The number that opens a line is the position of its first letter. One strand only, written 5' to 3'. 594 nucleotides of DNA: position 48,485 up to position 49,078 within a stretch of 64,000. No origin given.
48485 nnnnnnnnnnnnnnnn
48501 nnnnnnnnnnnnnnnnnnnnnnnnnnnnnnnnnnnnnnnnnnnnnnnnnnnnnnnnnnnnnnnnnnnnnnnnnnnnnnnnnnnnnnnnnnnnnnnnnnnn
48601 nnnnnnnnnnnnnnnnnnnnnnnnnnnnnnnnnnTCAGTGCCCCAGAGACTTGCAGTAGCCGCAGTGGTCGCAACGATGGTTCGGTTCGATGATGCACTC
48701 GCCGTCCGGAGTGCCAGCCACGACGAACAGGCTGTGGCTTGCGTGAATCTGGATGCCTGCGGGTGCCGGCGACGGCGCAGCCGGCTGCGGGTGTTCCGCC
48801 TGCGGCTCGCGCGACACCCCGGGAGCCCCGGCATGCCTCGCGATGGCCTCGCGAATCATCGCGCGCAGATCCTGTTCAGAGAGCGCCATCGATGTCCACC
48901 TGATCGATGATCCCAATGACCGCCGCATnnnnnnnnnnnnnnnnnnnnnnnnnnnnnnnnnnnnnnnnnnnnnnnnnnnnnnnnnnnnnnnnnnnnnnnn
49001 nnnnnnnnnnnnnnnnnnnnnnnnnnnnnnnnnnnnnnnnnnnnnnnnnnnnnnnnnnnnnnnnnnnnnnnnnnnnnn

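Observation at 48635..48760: Predicted BMC cargo with a C-terminal Cys4/His-rich knuckle of unknown function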

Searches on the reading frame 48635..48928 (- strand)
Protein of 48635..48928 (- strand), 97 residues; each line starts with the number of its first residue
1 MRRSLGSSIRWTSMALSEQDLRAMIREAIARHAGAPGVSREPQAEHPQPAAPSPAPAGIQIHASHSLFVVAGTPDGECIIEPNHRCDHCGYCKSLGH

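Call 3: search_protein_families(library=pfam, proteins=[window:48635-48928:-], max_evalue=0.1)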
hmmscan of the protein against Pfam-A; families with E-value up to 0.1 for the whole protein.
window:48635-48928:- (97 aa): 1 family
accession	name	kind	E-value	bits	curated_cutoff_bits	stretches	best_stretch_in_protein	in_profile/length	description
PF15441.11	ARHGEF5_35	-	0.012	15.1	27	1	26-61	433-468/488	RhoGEF 5/35 N-terminal disordered region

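Call 4: search_protein_families(library=ncbifam, proteins=[window:48635-48928:-], max_evalue=0.1)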
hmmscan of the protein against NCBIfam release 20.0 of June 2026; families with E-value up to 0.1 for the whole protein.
window:48635-48928:- (97 aa): 0 families

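Call 5: find_homologous_proteins(query=window:48638-48889:-, max_evalue=0.01)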
Query seq(84 aa) (84 aa): 35 proteins with E <= 0.01 among 37 candidates.
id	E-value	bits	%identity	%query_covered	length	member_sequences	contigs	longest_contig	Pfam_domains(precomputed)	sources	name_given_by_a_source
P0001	5.4e-50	185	100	100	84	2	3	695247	-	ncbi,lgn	ncbi:MAG: hypothetical protein U0Q55_11195 [Vicinamibacterales bacterium]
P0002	1.1e-42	162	88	100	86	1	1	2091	-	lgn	-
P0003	3.2e-42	160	87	100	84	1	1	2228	-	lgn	-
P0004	1.2e-37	146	79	100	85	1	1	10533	-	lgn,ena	-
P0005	3.7e-37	144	82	100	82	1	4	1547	-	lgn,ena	-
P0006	5.9e-37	143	78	100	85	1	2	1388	-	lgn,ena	-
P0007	3.3e-36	141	76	100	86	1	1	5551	-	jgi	jgi:hypothetical protein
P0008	3.5e-35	138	75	100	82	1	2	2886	-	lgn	-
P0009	1.5e-30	123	73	100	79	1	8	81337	-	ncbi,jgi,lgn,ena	ncbi:MAG: hypothetical protein AB7H96_23955 [Vicinamibacterales bacterium]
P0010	4.1e-27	112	65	100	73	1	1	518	-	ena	-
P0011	4.2e-27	112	68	100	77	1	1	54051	-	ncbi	ncbi:MAG: hypothetical protein QM736_08635 [Vicinamibacterales bacterium]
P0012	7.1e-27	111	64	100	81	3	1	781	-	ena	-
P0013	2.7e-26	109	68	100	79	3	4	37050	-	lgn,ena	-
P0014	9.7e-26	107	62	100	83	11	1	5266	-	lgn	-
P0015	1.4e-25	107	59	100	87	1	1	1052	-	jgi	jgi:hypothetical protein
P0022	3.4e-20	90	61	88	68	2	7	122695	-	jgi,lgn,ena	-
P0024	2.0e-19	87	55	100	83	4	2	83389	-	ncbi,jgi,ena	-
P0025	3.7e-19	86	54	98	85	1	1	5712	-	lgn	-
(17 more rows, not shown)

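Call 10: find_encoding_contigs(protein=P0024, flank=8000, max_places=3)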
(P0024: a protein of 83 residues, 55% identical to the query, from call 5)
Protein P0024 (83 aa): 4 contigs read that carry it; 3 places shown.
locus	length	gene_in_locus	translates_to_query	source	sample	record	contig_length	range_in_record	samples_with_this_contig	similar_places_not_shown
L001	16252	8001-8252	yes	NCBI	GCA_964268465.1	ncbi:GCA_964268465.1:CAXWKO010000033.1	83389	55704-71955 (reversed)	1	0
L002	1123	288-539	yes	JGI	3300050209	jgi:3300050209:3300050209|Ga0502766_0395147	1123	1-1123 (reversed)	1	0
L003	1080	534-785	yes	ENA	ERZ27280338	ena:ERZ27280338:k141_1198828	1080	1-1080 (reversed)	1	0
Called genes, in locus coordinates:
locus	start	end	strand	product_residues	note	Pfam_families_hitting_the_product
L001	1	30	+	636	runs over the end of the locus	PF06480:FtsH_ext, PF06068:TIP49 (weak), PF00004:AAA, PF07728:AAA_5 (weak), PF17862:AAA_lid_3, PF01434:Peptidase_M41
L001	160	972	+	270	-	PF00809:Pterin_bind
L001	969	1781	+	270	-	PF02457:DAC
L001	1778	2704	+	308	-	PF07949:YbbR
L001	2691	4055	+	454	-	PF02878:PGM_PMM_I, PF02879:PGM_PMM_II, PF02880:PGM_PMM_III, PF00408:PGM_PMM_IV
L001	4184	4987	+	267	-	PF03740:PdxJ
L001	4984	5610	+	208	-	PF13431:TPR_17 (faint), PF23914:TPR_CcmH_CycH (weak), PF07719:TPR_2 (weak), PF13424:TPR_12, PF00515:TPR_1 (weak), PF13414:TPR_11, PF14559:TPR_19 (weak), PF13432:TPR_16 (weak), +4 more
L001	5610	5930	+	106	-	-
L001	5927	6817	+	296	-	PF00596:Aldolase_II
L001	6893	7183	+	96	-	PF00936:BMC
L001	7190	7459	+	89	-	PF03319:EutN_CcmL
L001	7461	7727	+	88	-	PF03319:EutN_CcmL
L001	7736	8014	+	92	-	PF03319:EutN_CcmL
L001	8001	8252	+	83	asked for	-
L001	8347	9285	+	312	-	PF00389:2-Hacid_dh, PF02826:2-Hacid_dh_C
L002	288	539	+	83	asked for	-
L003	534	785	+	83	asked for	-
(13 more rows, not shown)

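Call 11: find_encoding_contigs(protein=P0022, flank=8000, max_places=3)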
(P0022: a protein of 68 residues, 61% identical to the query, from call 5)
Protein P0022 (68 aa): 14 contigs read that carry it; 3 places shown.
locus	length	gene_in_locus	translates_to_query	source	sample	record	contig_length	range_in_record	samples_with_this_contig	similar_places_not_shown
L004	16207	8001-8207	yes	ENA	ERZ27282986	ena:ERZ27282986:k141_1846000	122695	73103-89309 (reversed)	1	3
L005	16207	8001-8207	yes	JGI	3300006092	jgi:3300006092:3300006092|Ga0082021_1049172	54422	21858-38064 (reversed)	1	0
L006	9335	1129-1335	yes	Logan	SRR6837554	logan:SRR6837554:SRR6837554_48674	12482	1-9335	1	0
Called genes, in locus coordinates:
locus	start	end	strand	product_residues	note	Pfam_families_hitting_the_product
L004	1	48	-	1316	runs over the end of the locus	PF00668:Condensation, PF00501:AMP-binding, PF13193:AMP-binding_C, PF00550:PP-binding, PF00975:Thioesterase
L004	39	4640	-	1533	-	PF00668:Condensation, PF00501:AMP-binding, PF13193:AMP-binding_C, PF00550:PP-binding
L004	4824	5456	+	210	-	PF14559:TPR_19 (weak), PF12895:ANAPC3 (faint), PF13432:TPR_16 (weak), PF23914:TPR_CcmH_CycH (weak), PF00515:TPR_1 (weak), PF07719:TPR_2 (weak), PF13424:TPR_12, PF13414:TPR_11, +6 more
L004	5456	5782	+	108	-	-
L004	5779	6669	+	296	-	PF00596:Aldolase_II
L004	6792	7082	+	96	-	PF00936:BMC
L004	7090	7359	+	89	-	PF03319:EutN_CcmL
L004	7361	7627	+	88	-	PF03319:EutN_CcmL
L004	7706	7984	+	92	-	PF03319:EutN_CcmL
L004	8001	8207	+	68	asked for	-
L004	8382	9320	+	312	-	PF00389:2-Hacid_dh, PF02826:2-Hacid_dh_C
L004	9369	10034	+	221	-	PF00730:HhH-GPD, PF00633:HHH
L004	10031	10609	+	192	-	PF00160:Pro_isomerase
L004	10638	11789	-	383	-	PF00990:GGDEF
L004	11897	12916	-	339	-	PF01904:DUF72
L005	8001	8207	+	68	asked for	-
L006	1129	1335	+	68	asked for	-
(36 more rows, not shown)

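Call 12: find_related_loci(query=A1, collection=genome_contigs, flank=8000)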
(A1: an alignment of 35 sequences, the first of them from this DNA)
Query A1 (84 aa) in genome_contigs; peptide patterns used: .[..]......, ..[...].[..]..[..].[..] (x = any residue, [..] = any of these).
226 stretches matched a pattern; 140 encode a relative of the query (tblastn E <= 1e-3); the best 80 are kept; 80 distinct loci.
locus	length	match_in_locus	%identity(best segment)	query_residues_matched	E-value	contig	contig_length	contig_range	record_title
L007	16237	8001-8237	73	1-84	3e-34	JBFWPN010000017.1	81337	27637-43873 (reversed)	MAG: Vicinamibacterales bacterium isolate CA_2019_TPBF_160 NODE_2485_length_81337_cov_20.642519_TPBF, whole genome shotg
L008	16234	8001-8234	61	1-84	3e-27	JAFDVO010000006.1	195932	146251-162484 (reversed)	MAG: Acidobacteria bacterium isolate SZAS-18 ACID-KAN-4__6__length-195932, whole genome shotgun sequence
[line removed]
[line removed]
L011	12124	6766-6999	56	1-84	1e-21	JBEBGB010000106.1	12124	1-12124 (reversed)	MAG: Vicinamibacterales bacterium isolate ASF_11 NODE_3166_length_12124_cov_11.526819, whole genome shotgun sequence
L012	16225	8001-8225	52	1-84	1e-21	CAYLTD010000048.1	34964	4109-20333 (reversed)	MAG TPA_asm: uncultured Bifidobacterium sp. isolate binchicken_co276_76 genome assembly, contig: NODE_1171_length_34964_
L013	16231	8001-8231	50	3-84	6e-20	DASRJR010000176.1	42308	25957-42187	MAG TPA_asm: Vicinamibacterales bacterium isolate SMAG_U10141 k141_2021523, whole genome shotgun sequence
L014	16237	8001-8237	49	3-84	2e-19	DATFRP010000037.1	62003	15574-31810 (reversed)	MAG TPA_asm: Vicinamibacterales bacterium isolate SMAG_U9361 k141_2270342, whole genome shotgun sequence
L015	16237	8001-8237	46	3-84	3e-19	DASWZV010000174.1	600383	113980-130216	MAG TPA_asm: Vicinamibacterales bacterium isolate SMAG_U3748 k141_3205199, whole genome shotgun sequence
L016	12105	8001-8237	47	1-84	4e-18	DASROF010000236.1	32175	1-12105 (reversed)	MAG TPA_asm: Vicinamibacterales bacterium isolate SMAG_U10261 k141_1940839, whole genome shotgun sequence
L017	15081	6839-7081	47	2-84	1e-17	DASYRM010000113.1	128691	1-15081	MAG TPA_asm: Vicinamibacterales bacterium isolate SMAG_U4511 k141_534193, whole genome shotgun sequence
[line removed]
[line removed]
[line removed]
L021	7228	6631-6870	47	2-84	1e-17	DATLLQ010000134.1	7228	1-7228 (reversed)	MAG TPA_asm: Vicinamibacterales bacterium isolate SMAG_U13752 k141_3756969, whole genome shotgun sequence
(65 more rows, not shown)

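Call 13: find_encoding_contigs(protein=P0025, flank=8000, max_places=3)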
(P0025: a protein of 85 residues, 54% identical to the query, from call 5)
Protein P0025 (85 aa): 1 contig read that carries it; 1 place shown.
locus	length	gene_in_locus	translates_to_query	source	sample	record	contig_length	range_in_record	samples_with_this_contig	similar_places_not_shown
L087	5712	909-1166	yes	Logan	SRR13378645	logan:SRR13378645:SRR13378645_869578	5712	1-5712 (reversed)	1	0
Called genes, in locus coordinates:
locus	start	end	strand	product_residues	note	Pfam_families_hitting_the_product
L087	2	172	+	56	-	?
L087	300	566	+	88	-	PF03319:EutN_CcmL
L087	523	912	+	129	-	PF03319:EutN_CcmL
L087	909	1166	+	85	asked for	-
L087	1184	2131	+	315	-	PF00389:2-Hacid_dh, PF02826:2-Hacid_dh_C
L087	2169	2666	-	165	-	PF00383:dCMP_cyt_deam_1, PF14437:MafB19-deam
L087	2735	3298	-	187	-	PF05685:Uma2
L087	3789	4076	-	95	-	-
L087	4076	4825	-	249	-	PF04389:Peptidase_M28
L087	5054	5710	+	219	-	?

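Call 27: predict_structure(alignment_id=A1)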
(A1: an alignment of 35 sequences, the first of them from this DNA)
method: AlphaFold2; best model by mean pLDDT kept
length: 84 residues; sequences in the alignment: 35
mean_pLDDT: 61.1   pTM: 0.27
mean pLDDT of the five models: 61.1, 59.6, 59.0, 58.5, 55.2
residues with pLDDT >= 90: 9; 70-90: 10; 50-70: 49; < 50: 16
segments of 3 or more residues with pLDDT < 50: 26-34, 49-52
pLDDT, mean of each block of 10 residues (from residue 1): 87 83 51 50 55 55 60 53 49
secondary structure, 60 per line:
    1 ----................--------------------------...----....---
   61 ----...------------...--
elements in order: H5-20 E47-49 E54-57 E65-67

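Call 49: predict_structure(alignment_id=A4)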
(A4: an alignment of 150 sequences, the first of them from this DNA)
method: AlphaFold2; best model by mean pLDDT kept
length: 84 residues; sequences in the alignment: 150
mean_pLDDT: 71.3   pTM: 0.27
mean pLDDT of the five models: 71.3, 69.6, 69.1, 69.0, 67.9
residues with pLDDT >= 90: 10; 70-90: 36; 50-70: 34; < 50: 4
segments of 3 or more residues with pLDDT < 50: 28-31
pLDDT, mean of each block of 10 residues (from residue 1): 88 84 50 57 72 71 72 76 68
secondary structure, 60 per line:
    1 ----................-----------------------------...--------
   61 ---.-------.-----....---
elements in order: H5-20 H78-81

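Call 51: fold_search(model_id=the predicted structure, library=pdb)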
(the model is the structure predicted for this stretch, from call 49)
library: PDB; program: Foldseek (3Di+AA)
matches with E <= 10: 0; with E <= 0.001: 0
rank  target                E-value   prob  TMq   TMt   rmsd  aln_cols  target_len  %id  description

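Call 54: search_protein_families(library=pfam, alignment_id=A4, max_evalue=10)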
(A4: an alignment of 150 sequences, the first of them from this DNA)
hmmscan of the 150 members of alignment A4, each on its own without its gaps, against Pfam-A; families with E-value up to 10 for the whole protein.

A. member 1, seq(84 aa): 1 family
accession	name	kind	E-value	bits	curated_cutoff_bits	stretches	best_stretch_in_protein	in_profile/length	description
PF15441.11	ARHGEF5_35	-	0.0096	15.4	27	1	14-48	434-468/488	RhoGEF 5/35 N-terminal disordered region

B. families by the number of members that match (of 150 scanned): 16 families
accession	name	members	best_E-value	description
PF12797.12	Fer4_2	13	0.039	4Fe-4S binding domain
PF03117.19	Herpes_UL49_1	4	0.1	UL49 family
PF15441.11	ARHGEF5_35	3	0.0096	RhoGEF 5/35 N-terminal disordered region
PF18843.6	LPD28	2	0.0039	Large polyvalent protein associated domain 28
PF00400.38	WD40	1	0.033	WD domain, G-beta repeat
PF20178.3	ToxA_N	1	0.04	Dermonecrotic toxin, N-terminal domain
PF19195.5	DUF5870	1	0.066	Family of unknown function (DUF5870)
PF17227.7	DUF5302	1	0.092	Family of unknown function (DUF5302)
PF07336.16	ABATE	1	0.097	Putative stress-induced transcription regulator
PF20947.2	Flu_PB2_1st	1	0.18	Influenza RNA polymerase PB2 N-terminal region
PF25260.1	DUF7861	1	0.25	Family of unknown function (DUF7861)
PF10631.14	DUF2477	1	0.32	Protein of unknown function (DUF2477)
PF03886.18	ABC_trans_aux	1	0.33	ABC-type transport auxiliary lipoprotein component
PF01021.25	TYA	1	0.36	Ty transposon capsid protein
PF12837.12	Fer4_6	1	2.4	4Fe-4S binding domain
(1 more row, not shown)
